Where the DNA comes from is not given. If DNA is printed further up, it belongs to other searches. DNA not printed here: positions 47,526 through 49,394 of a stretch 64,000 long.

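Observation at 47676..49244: UEV-less Vps23 analogue? B-box-like zinc finger, zinc ribbon, coiled-coil stalk, GLUE-like PH/GRAM domain and steadiness-box-like C-terminus next to ESCRT-III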

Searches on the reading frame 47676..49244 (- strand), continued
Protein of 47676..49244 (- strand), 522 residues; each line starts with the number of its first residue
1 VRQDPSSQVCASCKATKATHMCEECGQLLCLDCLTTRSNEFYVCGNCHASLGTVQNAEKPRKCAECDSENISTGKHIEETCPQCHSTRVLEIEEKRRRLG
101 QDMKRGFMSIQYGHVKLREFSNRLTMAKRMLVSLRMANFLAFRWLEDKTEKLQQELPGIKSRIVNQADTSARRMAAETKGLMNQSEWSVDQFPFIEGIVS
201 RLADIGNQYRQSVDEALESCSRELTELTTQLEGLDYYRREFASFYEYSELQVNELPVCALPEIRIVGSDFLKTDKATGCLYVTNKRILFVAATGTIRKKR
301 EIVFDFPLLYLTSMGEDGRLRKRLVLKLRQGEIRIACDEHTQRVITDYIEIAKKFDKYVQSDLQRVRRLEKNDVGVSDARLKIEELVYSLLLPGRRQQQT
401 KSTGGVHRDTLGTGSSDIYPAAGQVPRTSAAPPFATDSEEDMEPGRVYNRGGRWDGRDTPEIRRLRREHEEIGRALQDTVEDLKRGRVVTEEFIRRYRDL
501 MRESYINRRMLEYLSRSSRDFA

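Call 26: fold_search(model_id=the predicted structure, library=pdb)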
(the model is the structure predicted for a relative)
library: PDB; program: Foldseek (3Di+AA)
matches with E <= 10: 606; with E <= 0.001: 9
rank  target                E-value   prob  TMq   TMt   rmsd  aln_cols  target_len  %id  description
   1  2pz1                  2.3e-04  1.00  0.21  0.25  25.8       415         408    9  Crystal Structure of Auto-inhibited Asef (released 2007-08-21)
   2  4gzu_B                2.4e-04  1.00  0.20  0.24  21.5       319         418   12  Crystal structure of the DH-PH-PH domain of FARP2 (released 2013-03-13)
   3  1kzg_A                5.2e-04  1.00  0.23  0.33  22.6       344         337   11  DbsCdc42(Y889F) (released 2002-03-20)
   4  1lb1_A                5.7e-04  1.00  0.20  0.30  21.3       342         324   12  Crystal Structure of the Dbl and Pleckstrin homology domains of Dbs in complex with RhoA (released 2002-05-29)
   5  1kz7_A                6.0e-04  1.00  0.22  0.32  21.2       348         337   10  Crystal Structure of the DH/PH Fragment of Murine Dbs in Complex with the Placental Isoform of Human Cdc42 (released 2002-03-20)
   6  5yqr                  8.4e-04  1.00  0.18  0.33  18.5       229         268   10  Crystal structure of the PH-like domain of Lam6 (released 2018-01-31)
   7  1kzg_C                8.4e-04  1.00  0.22  0.32  22.3       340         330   10  DbsCdc42(Y889F) (released 2002-03-20)
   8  1kz7_C                9.3e-04  1.00  0.21  0.32  21.5       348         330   12  Crystal Structure of the DH/PH Fragment of Murine Dbs in Complex with the Placental Isoform of Human Cdc42 (released 2002-03-20)
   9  7csr_A                9.3e-04  1.00  0.18  0.21  20.8       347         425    7  Structure of Ephexin4 R676L (released 2021-02-24)
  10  4gzu_A                1.1e-03  1.00  0.20  0.23  21.5       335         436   12  Crystal structure of the DH-PH-PH domain of FARP2 (released 2013-03-13)
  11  2dx1                  1.1e-03  1.00  0.21  0.27  22.9       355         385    9  Crystal structure of RhoGEF protein Asef (released 2007-01-02)
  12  2dfk_A                2.2e-03  0.99  0.19  0.26  18.1       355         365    9  Crystal structure of the CDC42-Collybistin II complex (released 2006-05-02)
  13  2dfk_C                2.2e-03  0.98  0.17  0.24  17.9       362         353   10  Crystal structure of the CDC42-Collybistin II complex (released 2006-05-02)
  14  3odw_B                2.2e-03  0.98  0.18  0.26  20.2       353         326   10  Crystal Structure of the Linker-DH/PH domains of p115-RhoGEF (released 2011-01-05)
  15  7sj4_A                2.2e-03  0.96  0.17  0.26  21.9       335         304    9  Human Trio residues 1284-1959 in complex with Rac1 (released 2022-07-06)
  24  2cay_B                9.7e-03  1.00  0.16  0.55   4.4       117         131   14  Vps36 N-terminal PH domain (released 2006-04-07)
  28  2cay_A                1.3e-02  1.00  0.16  0.55   4.6       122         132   13  Vps36 N-terminal PH domain (released 2006-04-07)
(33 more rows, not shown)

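Call 28: search_protein_representatives(alignment_id=A1)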
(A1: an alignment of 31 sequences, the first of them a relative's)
Query: 31 sequences, 522 profile positions. Proteins with E-value up to 0.001 (for the whole library): 124; up to 1e-10: 89; up to 1e-30: 52. The best 124 are listed.
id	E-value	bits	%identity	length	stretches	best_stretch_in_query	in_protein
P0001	7.7e-236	800.3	-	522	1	1-519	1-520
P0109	4.8e-228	774.6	-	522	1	3-522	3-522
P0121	2.3e-199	679.9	-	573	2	1-410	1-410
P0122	4.4e-118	411.7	-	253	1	1-253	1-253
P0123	5.8e-114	398.1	-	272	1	253-522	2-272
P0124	2.1e-96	340.2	-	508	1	6-514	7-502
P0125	1.5e-69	251.6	-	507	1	8-432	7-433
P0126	1.1e-66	242.2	-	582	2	6-433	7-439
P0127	3.6e-63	230.5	-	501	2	6-398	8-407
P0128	1.7e-61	225.0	-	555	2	3-416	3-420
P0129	2.0e-59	218.1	-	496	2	3-396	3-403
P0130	7.2e-59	216.3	-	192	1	328-517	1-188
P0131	3.0e-58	214.3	-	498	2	6-399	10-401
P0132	2.1e-56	208.2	-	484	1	8-475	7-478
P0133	1.7e-48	182.1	-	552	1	8-516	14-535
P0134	2.1e-46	175.2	-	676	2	5-393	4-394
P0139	2.3e-44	168.5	-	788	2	7-473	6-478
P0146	1.9e-39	152.3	-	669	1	8-403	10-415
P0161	4.2e-34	134.6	-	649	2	8-394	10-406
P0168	4.2e-31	124.7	-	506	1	6-515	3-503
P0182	3.4e-24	101.9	-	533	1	9-515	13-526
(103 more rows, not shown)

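Call 29: list_cluster_members(proteins=[P0124, P0125, P0126, P0133, P0134, P0139, P0146, P0161, P0168, P0182])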
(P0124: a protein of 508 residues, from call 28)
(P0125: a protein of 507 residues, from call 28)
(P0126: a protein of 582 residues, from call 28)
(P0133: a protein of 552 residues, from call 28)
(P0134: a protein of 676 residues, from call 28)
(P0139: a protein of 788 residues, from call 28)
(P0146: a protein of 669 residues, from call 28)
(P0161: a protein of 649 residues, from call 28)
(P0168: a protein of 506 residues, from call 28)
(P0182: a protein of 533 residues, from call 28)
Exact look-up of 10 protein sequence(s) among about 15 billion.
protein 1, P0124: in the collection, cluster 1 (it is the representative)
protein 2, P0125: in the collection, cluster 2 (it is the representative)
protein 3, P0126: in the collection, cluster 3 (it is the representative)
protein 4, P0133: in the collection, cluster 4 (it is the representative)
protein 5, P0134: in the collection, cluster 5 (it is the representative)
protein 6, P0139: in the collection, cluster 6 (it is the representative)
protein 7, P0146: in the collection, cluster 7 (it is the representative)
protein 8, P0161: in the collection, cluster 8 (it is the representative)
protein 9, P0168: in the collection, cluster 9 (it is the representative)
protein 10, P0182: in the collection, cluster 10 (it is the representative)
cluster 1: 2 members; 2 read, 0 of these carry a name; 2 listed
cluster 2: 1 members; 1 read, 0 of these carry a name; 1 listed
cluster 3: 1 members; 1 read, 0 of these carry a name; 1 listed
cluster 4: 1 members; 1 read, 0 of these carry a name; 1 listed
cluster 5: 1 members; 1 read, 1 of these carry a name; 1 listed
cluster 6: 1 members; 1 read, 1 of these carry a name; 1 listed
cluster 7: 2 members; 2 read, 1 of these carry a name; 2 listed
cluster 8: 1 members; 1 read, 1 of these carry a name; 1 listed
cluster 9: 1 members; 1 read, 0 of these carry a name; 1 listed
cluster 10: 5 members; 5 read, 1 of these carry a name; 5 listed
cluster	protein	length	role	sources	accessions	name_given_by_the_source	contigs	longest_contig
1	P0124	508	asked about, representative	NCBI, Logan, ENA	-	-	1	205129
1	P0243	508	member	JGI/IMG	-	-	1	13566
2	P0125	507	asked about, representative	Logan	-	-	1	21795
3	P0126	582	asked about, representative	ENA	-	-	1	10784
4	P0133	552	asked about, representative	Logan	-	-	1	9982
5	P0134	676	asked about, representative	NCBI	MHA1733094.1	MAG: PH domain-containing protein [Promethearchaeota archaeon]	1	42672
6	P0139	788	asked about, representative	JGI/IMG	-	hypothetical protein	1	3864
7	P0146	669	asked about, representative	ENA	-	-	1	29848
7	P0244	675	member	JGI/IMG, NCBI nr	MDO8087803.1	hypothetical protein [Candidatus Sigynarchaeum springense]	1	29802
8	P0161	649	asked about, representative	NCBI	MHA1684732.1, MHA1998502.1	MAG: hypothetical protein ACTSUE_27585 [Promethearchaeota archaeon]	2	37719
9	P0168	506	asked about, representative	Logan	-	-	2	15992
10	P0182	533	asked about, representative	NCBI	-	-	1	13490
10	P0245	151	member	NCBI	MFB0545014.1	MAG: hypothetical protein ACETVN_04815, partial [Asgard group archaeon]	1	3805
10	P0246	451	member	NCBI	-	-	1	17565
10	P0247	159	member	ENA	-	-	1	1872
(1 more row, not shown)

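Call 52: find_encoding_contigs(protein=P0134, flank=10000, max_places=2)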
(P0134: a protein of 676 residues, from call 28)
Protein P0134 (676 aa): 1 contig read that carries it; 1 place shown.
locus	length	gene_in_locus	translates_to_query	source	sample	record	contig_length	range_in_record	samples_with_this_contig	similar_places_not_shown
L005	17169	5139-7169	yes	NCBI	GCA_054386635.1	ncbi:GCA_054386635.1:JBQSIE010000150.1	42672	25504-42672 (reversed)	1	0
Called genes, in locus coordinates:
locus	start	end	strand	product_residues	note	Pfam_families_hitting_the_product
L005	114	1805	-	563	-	PF06418:CTP_synth_N, PF00117:GATase, PF07722:Peptidase_C26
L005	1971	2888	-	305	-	PF03130:HEAT_PBS (faint), PF00514:Arm (faint), PF02985:HEAT (faint), PF12717:Cnd1 (faint), PF13646:HEAT_2, PF21581:SCD (faint), PF13513:HEAT_EZ (faint), PF13646:HEAT_2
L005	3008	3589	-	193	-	PF00025:Arf, PF00071:Ras, PF08477:Roc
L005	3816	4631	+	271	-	PF09754:PAC2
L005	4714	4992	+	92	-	PF01247:Ribosomal_L35Ae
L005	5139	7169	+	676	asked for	-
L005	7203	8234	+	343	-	PF01717:Meth_synt_2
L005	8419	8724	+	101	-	-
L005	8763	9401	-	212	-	PF03357:Snf7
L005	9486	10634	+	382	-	PF01959:DHQS, PF26558:DHQS_2nd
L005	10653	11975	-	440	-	PF03065:Glyco_hydro_57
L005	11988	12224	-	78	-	PF00125:Histone (weak), PF00808:CBFD_NFYB_HMF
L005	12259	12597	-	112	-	PF07883:Cupin_2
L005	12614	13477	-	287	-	PF12801:Fer4_5, PF25160:LdpA_Fe-S-bd (faint), PF12798:Fer4_3 (faint), PF12838:Fer4_7 (faint), PF13187:Fer4_9 (faint), PF13237:Fer4_10 (faint), PF12801:Fer4_5 (weak), PF00037:Fer4 (weak), +2 more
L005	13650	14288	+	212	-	PF04967:HTH_10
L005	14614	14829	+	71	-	PF00808:CBFD_NFYB_HMF, PF02291:TFIID-31kDa (weak), PF00125:Histone, PF02969:TAF (weak)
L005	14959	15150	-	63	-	-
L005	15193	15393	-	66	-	-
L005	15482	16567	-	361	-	PF00331:Glyco_hydro_10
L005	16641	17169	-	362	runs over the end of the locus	PF00583:Acetyltransf_1, PF13673:Acetyltransf_10 (faint), PF08445:FR47 (faint), PF13508:Acetyltransf_7 (weak)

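Call 53: find_encoding_contigs(protein=P0161, flank=10000, max_places=2)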
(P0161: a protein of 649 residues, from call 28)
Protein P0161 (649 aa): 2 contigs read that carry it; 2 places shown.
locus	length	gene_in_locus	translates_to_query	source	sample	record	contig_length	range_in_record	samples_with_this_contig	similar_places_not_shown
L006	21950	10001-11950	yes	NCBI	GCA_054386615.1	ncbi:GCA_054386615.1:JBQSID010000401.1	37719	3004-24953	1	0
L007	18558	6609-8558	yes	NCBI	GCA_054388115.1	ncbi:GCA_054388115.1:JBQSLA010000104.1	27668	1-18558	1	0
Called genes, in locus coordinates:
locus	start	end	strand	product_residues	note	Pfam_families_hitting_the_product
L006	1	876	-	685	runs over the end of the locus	PF01074:Glyco_hydro_38N (weak), PF03065:Glyco_hydro_57, PF09094:AmyA-A_glucT_m, PF09095:AmyA-gluTrfs_C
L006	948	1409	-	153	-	-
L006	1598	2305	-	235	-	-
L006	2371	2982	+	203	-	-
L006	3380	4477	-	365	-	PF01959:DHQS, PF26558:DHQS_2nd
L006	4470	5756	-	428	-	PF03065:Glyco_hydro_57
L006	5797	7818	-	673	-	PF00270:DEAD (faint), PF06733:DEAD_2, PF13307:Helicase_C_2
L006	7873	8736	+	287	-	-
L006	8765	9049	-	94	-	PF01782:RimM (faint), PF01247:Ribosomal_L35Ae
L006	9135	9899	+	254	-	PF03029:ATP_bind_1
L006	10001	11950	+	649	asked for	-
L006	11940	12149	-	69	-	PF20095:DUF6485 (weak)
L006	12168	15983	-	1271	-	PF00515:TPR_1 (faint), PF07719:TPR_2 (faint), PF13432:TPR_16 (faint), PF14938:SNAP (faint), PF17874:TPR_MalT (faint), PF25058:ARM_TT21 (faint), PF13176:TPR_7 (faint), PF13424:TPR_12 (weak), +4 more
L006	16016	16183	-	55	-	-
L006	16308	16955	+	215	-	PF03357:Snf7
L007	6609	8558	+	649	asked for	-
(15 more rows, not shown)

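Call 54: find_encoding_contigs(protein=P0124, flank=10000, max_places=1)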
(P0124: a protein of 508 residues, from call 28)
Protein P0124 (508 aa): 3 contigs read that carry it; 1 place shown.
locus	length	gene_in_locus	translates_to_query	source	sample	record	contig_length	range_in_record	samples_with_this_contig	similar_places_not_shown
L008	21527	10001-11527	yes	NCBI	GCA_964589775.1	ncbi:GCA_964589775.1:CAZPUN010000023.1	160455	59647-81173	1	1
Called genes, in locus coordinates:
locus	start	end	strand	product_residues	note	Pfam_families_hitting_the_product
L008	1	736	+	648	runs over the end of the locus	PF00662:Proton_antipo_N, PF00361:Proton_antipo_M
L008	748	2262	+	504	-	PF00662:Proton_antipo_N (weak), PF00361:Proton_antipo_M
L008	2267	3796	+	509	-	PF00662:Proton_antipo_N (weak), PF00361:Proton_antipo_M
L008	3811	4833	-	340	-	PF13439:Glyco_transf_4, PF00534:Glycos_transf_1, PF13692:Glyco_trans_1_4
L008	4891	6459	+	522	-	PF00370:FGGY_N, PF02782:FGGY_C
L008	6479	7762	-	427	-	PF09861:Lar_N, PF21113:LarA_C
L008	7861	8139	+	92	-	PF09527:ATPase_gene1 (faint)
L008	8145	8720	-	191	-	-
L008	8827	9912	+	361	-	PF02350:Epimerase_2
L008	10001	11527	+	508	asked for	-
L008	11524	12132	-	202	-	PF03357:Snf7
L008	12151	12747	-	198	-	PF03357:Snf7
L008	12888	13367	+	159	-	-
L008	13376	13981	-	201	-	-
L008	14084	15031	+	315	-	-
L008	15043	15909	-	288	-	PF02629:CoA_binding, PF00549:Ligase_CoA, PF13607:Succ_CoA_lig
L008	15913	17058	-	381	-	PF01071:GARS_A (weak), PF02786:CPSase_L_D2, PF08442:ATP-grasp_2, PF13549:ATP-grasp_5, PF24948:Citrate_synth_N, PF00549:Ligase_CoA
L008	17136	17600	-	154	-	PF12802:MarR_2, PF01022:HTH_5, PF01047:MarR (weak), PF08279:HTH_11 (weak), PF13545:HTH_Crp_2, PF12840:HTH_20, PF13412:HTH_24 (weak), PF01037:AsnC_trans_reg (weak)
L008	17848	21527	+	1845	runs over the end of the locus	PF01841:Transglut_core, PF17789:MG4 (faint), PF01060:TTR-52 (faint), PF01835:MG2 (faint), PF02369:Big_1 (faint), PF09134:Invasin_D3 (faint), PF13620:CarboxypepD_reg (weak), PF13559:DUF4129, +4 more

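Call 55: find_encoding_contigs(protein=P0146, flank=10000, max_places=1)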
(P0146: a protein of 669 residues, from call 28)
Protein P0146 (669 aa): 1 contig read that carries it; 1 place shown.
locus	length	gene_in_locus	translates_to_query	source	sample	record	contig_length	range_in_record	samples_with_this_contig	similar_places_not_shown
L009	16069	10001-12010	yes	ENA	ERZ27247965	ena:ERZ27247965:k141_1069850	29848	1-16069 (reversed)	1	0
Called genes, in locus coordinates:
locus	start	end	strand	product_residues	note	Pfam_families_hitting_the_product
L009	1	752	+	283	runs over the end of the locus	PF01261:AP_endonuc_2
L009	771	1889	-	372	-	PF01959:DHQS, PF26558:DHQS_2nd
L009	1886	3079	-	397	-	PF03065:Glyco_hydro_57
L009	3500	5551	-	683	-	PF00270:DEAD (faint), PF06733:DEAD_2, PF13307:Helicase_C_2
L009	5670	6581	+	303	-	-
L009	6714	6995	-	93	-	PF01782:RimM (faint), PF01247:Ribosomal_L35Ae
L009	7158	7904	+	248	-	PF03029:ATP_bind_1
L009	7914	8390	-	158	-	PF00903:Glyoxalase, PF13669:Glyoxalase_4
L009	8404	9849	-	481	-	PF00202:Aminotran_3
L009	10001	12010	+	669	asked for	-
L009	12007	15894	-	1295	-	PF07719:TPR_2 (faint), PF14938:SNAP (faint), PF17874:TPR_MalT (faint), PF00515:TPR_1 (faint), PF13181:TPR_8 (faint), PF13374:TPR_10 (faint), PF13424:TPR_12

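Call 78: search_solved_structures(query=L005:8763-9401:-, max_evalue=1)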
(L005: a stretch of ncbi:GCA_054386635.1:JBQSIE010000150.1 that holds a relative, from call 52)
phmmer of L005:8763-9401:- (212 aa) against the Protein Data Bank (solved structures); distinct sequences matched with E-value up to 1: 10.
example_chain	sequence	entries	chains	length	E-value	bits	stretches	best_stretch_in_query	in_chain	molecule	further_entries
9fn1_U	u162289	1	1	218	6.1e-36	127.4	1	4-211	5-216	Vps20/32/60-like protein (ESCRT-III)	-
9ftl_A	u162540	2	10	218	4.2e-13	53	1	4-211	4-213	Heimdallarchaeota archaeon AB_125 ESCRT-IIIB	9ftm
13gm_C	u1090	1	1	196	0.018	18.3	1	20-146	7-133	Charged multivesicular body protein 1a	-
5fd7_A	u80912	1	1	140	0.03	17.6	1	16-138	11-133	Vacuolar-sorting protein SNF7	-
5fd9_A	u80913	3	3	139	0.031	17.5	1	16-138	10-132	Vacuolar-sorting protein SNF7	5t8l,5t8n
8wb6_A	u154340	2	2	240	0.044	17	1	16-179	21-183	SNF7 isoform 1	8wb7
3h36_A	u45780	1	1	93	0.069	16.4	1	85-164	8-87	Polyribonucleotide nucleotidyltransferase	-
8v2q_A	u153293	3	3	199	0.2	14.9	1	14-133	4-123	Charged multivesicular body protein 1b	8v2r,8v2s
3jc1_Ab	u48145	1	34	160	0.37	14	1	15-129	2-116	Charged multivesicular body protein 1b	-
6e8g_T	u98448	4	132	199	0.54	13.5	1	14-135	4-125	Charged multivesicular body protein 1b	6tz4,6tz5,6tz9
